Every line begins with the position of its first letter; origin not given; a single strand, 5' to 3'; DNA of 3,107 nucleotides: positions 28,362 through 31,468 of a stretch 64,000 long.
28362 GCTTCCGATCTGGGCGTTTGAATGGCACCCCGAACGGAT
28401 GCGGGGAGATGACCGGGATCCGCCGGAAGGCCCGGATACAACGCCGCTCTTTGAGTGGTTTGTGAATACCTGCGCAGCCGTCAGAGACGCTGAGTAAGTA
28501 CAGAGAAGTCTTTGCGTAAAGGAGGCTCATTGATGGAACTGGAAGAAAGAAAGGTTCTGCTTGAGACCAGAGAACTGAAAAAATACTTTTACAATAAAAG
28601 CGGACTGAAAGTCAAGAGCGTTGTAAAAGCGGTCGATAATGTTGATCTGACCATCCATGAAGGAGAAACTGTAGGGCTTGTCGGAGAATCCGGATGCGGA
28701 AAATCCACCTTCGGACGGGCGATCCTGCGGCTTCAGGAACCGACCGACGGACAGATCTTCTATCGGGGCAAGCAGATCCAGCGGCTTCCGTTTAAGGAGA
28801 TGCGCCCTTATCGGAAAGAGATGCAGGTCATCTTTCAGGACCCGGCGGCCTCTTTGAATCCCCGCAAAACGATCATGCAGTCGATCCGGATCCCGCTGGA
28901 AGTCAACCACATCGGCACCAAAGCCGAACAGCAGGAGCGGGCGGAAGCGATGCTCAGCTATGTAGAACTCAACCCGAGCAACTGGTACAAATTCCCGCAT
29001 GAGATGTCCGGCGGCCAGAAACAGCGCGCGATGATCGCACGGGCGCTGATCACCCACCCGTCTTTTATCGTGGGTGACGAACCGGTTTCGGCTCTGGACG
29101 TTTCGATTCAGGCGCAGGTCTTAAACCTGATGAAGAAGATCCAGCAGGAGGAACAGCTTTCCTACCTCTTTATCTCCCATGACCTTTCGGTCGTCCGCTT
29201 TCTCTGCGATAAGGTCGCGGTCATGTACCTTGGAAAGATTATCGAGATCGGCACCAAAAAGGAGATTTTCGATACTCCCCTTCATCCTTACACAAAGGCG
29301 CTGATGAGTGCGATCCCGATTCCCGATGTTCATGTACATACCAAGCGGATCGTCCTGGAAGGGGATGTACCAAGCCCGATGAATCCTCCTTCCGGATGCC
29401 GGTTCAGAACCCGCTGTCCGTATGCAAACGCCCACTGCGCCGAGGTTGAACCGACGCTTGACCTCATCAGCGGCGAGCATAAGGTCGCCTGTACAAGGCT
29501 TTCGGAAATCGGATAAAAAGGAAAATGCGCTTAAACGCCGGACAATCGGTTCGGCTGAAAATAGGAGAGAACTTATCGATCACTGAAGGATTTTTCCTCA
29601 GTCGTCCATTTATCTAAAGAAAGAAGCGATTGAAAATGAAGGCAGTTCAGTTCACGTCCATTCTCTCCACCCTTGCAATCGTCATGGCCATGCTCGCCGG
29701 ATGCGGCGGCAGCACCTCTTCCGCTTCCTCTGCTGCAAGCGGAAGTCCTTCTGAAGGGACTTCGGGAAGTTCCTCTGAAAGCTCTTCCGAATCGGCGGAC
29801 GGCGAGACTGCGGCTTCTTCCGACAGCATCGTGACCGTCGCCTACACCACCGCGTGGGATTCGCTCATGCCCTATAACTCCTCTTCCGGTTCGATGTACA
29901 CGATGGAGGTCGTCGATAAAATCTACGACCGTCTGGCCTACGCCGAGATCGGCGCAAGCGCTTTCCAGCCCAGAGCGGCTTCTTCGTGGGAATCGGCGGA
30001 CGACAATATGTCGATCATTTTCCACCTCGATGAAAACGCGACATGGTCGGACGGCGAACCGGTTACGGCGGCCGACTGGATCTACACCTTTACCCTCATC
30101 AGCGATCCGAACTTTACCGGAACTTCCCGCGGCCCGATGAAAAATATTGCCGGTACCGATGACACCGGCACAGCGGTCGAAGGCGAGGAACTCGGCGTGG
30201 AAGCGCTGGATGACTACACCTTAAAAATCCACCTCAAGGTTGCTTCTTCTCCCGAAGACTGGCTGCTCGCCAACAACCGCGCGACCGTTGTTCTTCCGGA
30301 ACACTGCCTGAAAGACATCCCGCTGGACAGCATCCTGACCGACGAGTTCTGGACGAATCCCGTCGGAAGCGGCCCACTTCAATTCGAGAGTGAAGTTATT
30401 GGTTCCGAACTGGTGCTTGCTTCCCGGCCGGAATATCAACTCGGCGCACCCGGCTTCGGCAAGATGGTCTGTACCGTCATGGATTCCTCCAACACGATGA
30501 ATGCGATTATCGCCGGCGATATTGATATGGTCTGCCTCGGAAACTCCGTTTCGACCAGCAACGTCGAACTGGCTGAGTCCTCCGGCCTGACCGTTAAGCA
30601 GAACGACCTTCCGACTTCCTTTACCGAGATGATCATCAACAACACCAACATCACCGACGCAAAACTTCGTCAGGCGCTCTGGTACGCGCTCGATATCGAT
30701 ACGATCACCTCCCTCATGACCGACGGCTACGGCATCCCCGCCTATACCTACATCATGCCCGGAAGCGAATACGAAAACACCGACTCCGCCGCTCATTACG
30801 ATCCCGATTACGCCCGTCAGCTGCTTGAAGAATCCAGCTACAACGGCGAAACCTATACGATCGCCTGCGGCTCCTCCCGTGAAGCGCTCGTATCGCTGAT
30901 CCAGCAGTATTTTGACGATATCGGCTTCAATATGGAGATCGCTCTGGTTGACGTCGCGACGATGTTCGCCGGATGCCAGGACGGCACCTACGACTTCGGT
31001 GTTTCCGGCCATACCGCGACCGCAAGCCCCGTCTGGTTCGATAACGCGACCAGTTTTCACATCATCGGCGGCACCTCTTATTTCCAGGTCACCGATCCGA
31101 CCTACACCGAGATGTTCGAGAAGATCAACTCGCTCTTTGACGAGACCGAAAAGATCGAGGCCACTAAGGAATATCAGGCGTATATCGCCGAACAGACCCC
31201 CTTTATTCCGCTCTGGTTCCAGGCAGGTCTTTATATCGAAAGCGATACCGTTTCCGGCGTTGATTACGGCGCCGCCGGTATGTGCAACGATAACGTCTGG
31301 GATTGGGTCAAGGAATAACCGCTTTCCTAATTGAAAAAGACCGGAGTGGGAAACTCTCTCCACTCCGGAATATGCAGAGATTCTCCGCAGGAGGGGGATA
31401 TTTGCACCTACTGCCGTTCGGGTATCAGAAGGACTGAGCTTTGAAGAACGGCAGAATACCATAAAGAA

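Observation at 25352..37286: Candidate gamma-glutamyl-peptide import and degradation operon: C26 hydrolase pairs, dual-SBP Opp/Dpp-type importer, M19 dipeptidase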

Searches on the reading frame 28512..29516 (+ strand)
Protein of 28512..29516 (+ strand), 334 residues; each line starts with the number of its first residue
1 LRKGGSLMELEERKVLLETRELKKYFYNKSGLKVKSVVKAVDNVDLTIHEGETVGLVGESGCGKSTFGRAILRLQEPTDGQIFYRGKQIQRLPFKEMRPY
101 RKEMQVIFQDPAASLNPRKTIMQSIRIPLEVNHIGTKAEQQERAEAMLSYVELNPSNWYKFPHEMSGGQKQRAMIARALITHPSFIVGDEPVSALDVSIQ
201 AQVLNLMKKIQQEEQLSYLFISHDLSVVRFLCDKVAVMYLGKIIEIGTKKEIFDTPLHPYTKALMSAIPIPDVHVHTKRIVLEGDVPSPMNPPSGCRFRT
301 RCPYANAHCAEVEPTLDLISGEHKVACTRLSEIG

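Call 5: search_protein_families(library=pfam, proteins=[window:28512-29516:+])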
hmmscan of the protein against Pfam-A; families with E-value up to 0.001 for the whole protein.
window:28512-29516:+ (334 aa): 4 families
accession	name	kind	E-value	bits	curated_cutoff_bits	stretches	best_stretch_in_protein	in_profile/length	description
PF00005.33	ABC_tran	-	5.3e-34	118.2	25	1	42-192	2-136/137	ABC transporter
PF08352.17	oligo_HPY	-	4.3e-21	75.5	27.1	1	244-309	1-65/65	Oligopeptide/dipeptide transporter, C-terminal region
PF02463.25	SMC_N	-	1.7e-06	28.1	40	1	43-229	17-203/220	RecF/RecN/SMC N terminal domain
PF13304.12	AAA_21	-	1e-05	26.2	27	0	162-228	235-303/304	AAA domain, putative AbiEii toxin, Type IV TA system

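Call 6: search_protein_families(library=ncbifam, proteins=[window:28512-29516:+])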
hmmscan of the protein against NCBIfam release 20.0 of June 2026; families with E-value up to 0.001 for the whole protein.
window:28512-29516:+ (334 aa): 189 families (the best 25 are shown)
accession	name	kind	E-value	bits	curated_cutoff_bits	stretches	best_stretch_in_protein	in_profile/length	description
NF011659.0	PRK15079.1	equivalog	8.8e-118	392.8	540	1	10-331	5-332/334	murein tripeptide/oligopeptide ABC transporter ATP binding protein OppF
NF008453.0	PRK11308.1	subfamily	1.1e-115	386.4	408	1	11-331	7-327/334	dipeptide ABC transporter ATP-binding protein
NF043071.1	DppF_dipep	equivalog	9.1e-102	340.8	660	1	11-328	8-325/331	dipeptide ABC transporter ATP-binding subunit DppF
NF007613.0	PRK10261.1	equivalog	2.2e-87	294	1077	1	14-290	311-590/623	glutathione ABC transporter ATP-binding protein GsiA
NF043078.1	MMSYN1_0168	equivalog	2.6e-81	274.1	800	3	146-280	475-609/649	oligopeptide ABC transporter ATP-binding protein OppF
TIGR02769.1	nickel_nikE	equivalog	1.5e-75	254.1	332.55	1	16-268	2-253/265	nickel import ATP-binding protein NikE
NF011713.0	PRK15134.1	equivalog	2e-75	254.4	834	1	11-266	270-527/529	microcin C ABC transporter ATP-binding protein YejF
NF007739.0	PRK10419.1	subfamily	4.9e-70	236.1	354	1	16-268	3-254/268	nickel ABC transporter ATP-binding protein NikE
NF008246.0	PRK11022.1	equivalog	1.3e-67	228.2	541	1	35-328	17-315/326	dipeptide ABC transporter ATP-binding protein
NF007010.1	PRK09473.1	subfamily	1.9e-67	227.3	575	1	17-330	2-314/318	oligopeptide ABC transporter ATP-binding protein OppD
NF043079.1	MMSYN1_0167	equivalog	2.6e-58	198.2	740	2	102-324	306-529/561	oligopeptide ABC transporter ATP-binding protein OppD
NF011692.0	PRK15112.1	equivalog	5.3e-57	193.5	452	1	14-266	3-252/269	putrescine export ABC transporter ATP-binding protein SapF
TIGR02770.1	nickel_nikD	equivalog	7.7e-57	192.3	318.7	1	41-267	2-228/230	nickel import ATP-binding protein NikD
NF047576.1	opine_ATP_CntF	equivalog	7.9e-55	185.9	385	1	40-267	19-252/264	staphylopine uptake ABC transporter ATP-binding protein CntF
NF047578.1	opine_ATP_CntD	equivalog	1.1e-54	185.5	380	1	40-267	19-252/266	staphylopine uptake ABC transporter ATP-binding protein CntD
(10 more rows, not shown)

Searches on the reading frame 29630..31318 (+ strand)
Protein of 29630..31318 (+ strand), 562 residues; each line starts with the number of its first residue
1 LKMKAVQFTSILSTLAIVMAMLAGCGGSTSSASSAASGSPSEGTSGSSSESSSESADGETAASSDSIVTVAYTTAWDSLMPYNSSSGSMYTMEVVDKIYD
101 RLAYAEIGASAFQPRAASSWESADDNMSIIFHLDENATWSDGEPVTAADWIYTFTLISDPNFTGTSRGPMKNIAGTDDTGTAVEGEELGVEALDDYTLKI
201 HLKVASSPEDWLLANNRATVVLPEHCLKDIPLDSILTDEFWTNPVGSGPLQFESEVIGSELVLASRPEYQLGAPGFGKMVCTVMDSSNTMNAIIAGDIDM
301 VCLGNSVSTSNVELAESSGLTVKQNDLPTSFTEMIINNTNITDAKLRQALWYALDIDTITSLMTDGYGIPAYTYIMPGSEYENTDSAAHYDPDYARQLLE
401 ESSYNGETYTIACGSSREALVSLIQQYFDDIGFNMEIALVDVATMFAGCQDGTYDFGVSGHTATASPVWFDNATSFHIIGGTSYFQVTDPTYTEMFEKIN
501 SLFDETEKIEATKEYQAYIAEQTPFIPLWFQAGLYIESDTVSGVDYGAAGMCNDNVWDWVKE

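Call 5: search_protein_families(library=pfam, proteins=[window:29630-31318:+])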
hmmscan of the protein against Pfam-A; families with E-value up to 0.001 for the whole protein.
window:29630-31318:+ (562 aa): 1 family
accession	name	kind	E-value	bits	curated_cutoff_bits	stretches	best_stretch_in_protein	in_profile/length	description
PF00496.27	SBP_bac_5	-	5.5e-59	200.6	32.4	1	112-467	2-352/368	Bacterial extracellular solute-binding proteins, family 5 Middle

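Call 6: search_protein_families(library=ncbifam, proteins=[window:29630-31318:+])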
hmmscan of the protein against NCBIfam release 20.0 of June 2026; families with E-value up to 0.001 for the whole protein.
window:29630-31318:+ (562 aa): 10 families
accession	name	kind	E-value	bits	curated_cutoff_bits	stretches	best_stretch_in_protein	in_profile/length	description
NF045467.1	Opp4A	equivalog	6.2e-50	170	650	1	22-557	1-554/556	oligopeptide ABC transporter substrate-binding protein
TIGR04028.1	SBP_KPN_01854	hypoth_equivalog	7.9e-25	87.4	468.5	1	82-549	14-498/509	TIGR04028 family ABC transporter substrate-binding protein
NF011684.0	PRK15104.1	equivalog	3.8e-22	78.7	947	1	96-531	67-511/543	oligopeptide ABC transporter substrate-binding protein OppA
TIGR02294.1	nickel_nikA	equivalog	4.6e-20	71.6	393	1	69-548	9-490/501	nickel ABC transporter substrate-binding protein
NF043070.1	DppA_dipep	equivalog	7.5e-19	67.7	1005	1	77-411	40-374/535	dipeptide ABC transporter periplasmic-binding protein DppA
NF011689.0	PRK15109.1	equivalog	1.9e-16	59.9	560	1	75-531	43-510/547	ABC transporter substrate-binding protein SapA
NF045468.1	Opp5A_nikA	equivalog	5.4e-15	54.8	600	1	238-524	152-452/488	nickel ABC transporter substrate-binding protein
NF047575.1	opine_bind_CntA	exception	4.2e-14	52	800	1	190-407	141-363/535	staphylopine-dependent metal ABC transporter substrate-binding lipoprotein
NF011942.0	PRK15413.1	equivalog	2.4e-12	46.3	594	1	67-448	29-391/512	glutathione ABC transporter substrate-binding protein GsiB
NF007287.0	PRK09755.1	equivalog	5.6e-12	45.3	1098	1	94-377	59-338/535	ABC transporter substrate-binding protein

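Call 34: search_solved_structures(query=window:29630-31318:+, max_evalue=1e-10)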
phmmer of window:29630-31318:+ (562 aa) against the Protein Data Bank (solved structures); distinct sequences matched with E-value up to 1e-10: 36.
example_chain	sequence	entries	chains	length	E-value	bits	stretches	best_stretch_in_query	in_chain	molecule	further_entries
5isu_A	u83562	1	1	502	5.3e-25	91.5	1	50-531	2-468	Lmo0135 protein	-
1b05_A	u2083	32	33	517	4.8e-23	85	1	113-537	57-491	PERIPLASMIC OLIGOPEPTIDE-BINDING PROTEIN | PROTEIN (OLIGO-PEPTIDE BINDING PROTEIN) | PERIPLASMIC OLIGO-PEPTIDE BINDING PROTEIN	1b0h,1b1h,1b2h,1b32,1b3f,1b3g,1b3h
4gl8_A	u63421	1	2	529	2.3e-21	79.5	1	109-523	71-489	Oligopeptide ABC transporter OppAIV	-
2z23_A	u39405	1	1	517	8.8e-19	71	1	113-535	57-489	Periplasmic oligopeptide-binding protein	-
9rd1_A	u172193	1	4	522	2.3e-18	69.6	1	113-536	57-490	Periplasmic oligopeptide-binding protein OppA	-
3tcf_A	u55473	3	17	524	2.4e-18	69.5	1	113-536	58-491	Periplasmic oligopeptide-binding protein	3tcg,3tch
7kz8_A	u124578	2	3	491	6.7e-18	68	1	94-462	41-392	Peptide/nickel transport system substrate-binding protein AapF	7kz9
6hlx_A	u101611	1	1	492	6.8e-18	68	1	112-529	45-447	AgaA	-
1xoc_A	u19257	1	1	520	9.5e-18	67.6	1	46-546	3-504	Oligopeptide-binding protein appA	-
5u4o_A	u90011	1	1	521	2e-17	66.5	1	48-527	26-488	ABC transporter substrate-binding protein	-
3m8u_A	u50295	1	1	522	2.2e-17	66.4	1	96-528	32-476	Heme-binding protein A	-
6i3g_A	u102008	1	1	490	7.2e-17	64.7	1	125-536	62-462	ABC transporter, substrate-binding protein, family 5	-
8z1z_F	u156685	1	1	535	1.8e-16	63.3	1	62-526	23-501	Dipeptide-binding protein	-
8z1y_F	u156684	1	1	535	1.9e-16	63.3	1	62-526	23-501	Dipeptide-binding protein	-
5f1q_A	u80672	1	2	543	2.3e-16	63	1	77-526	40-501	Periplasmic dipeptide transport protein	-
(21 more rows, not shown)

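Call 73: search_solved_structures(query=A7, max_evalue=1e-15, show_alignments=1)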
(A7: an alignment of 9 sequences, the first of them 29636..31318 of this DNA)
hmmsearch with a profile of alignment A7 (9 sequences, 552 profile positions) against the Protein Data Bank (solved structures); distinct sequences matched with E-value up to 1e-15: 72 (the best 60 are shown).
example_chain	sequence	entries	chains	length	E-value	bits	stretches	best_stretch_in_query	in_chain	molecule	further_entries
5isu_A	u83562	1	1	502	3.1e-42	148.2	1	55-523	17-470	Lmo0135 protein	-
6i3g_A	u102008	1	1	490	3.7e-36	128.1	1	115-535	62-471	ABC transporter, substrate-binding protein, family 5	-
1xoc_A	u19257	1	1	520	1.6e-35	126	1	36-537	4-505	Oligopeptide-binding protein appA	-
3m8u_A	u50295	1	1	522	1.5e-33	119.5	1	86-533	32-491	Heme-binding protein A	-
3tpa_A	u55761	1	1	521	2.3e-33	118.9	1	64-533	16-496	Heme-binding protein A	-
7kz8_A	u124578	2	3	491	3.7e-33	118.2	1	46-533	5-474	Peptide/nickel transport system substrate-binding protein AapF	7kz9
6ofq_A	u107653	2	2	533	4e-32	114.8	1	60-533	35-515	Heme-binding protein A / AI-2 binding protein A | Heme-binding protein A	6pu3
8z1z_F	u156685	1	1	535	7.3e-32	114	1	68-525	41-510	Dipeptide-binding protein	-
1dpe_A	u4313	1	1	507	7.4e-32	113.9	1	76-525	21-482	DIPEPTIDE-BINDING PROTEIN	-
8z1y_F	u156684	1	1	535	8.2e-32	113.8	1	68-525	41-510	Dipeptide-binding protein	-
1dpp_A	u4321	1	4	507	1.1e-31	113.4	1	73-525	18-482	DIPEPTIDE BINDING PROTEIN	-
5f1q_A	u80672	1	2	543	1.2e-31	113.3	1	69-531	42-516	Periplasmic dipeptide transport protein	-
5u4o_A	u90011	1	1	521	2.4e-31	112.3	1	2-533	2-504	ABC transporter substrate-binding protein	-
1b05_A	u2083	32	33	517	4.6e-31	111.3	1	103-523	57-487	PERIPLASMIC OLIGOPEPTIDE-BINDING PROTEIN | PROTEIN (OLIGO-PEPTIDE BINDING PROTEIN) | PERIPLASMIC OLIGO-PEPTIDE BINDING PROTEIN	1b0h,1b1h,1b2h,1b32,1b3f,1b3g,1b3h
4gl8_A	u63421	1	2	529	7.6e-31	110.6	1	103-525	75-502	Oligopeptide ABC transporter OppAIV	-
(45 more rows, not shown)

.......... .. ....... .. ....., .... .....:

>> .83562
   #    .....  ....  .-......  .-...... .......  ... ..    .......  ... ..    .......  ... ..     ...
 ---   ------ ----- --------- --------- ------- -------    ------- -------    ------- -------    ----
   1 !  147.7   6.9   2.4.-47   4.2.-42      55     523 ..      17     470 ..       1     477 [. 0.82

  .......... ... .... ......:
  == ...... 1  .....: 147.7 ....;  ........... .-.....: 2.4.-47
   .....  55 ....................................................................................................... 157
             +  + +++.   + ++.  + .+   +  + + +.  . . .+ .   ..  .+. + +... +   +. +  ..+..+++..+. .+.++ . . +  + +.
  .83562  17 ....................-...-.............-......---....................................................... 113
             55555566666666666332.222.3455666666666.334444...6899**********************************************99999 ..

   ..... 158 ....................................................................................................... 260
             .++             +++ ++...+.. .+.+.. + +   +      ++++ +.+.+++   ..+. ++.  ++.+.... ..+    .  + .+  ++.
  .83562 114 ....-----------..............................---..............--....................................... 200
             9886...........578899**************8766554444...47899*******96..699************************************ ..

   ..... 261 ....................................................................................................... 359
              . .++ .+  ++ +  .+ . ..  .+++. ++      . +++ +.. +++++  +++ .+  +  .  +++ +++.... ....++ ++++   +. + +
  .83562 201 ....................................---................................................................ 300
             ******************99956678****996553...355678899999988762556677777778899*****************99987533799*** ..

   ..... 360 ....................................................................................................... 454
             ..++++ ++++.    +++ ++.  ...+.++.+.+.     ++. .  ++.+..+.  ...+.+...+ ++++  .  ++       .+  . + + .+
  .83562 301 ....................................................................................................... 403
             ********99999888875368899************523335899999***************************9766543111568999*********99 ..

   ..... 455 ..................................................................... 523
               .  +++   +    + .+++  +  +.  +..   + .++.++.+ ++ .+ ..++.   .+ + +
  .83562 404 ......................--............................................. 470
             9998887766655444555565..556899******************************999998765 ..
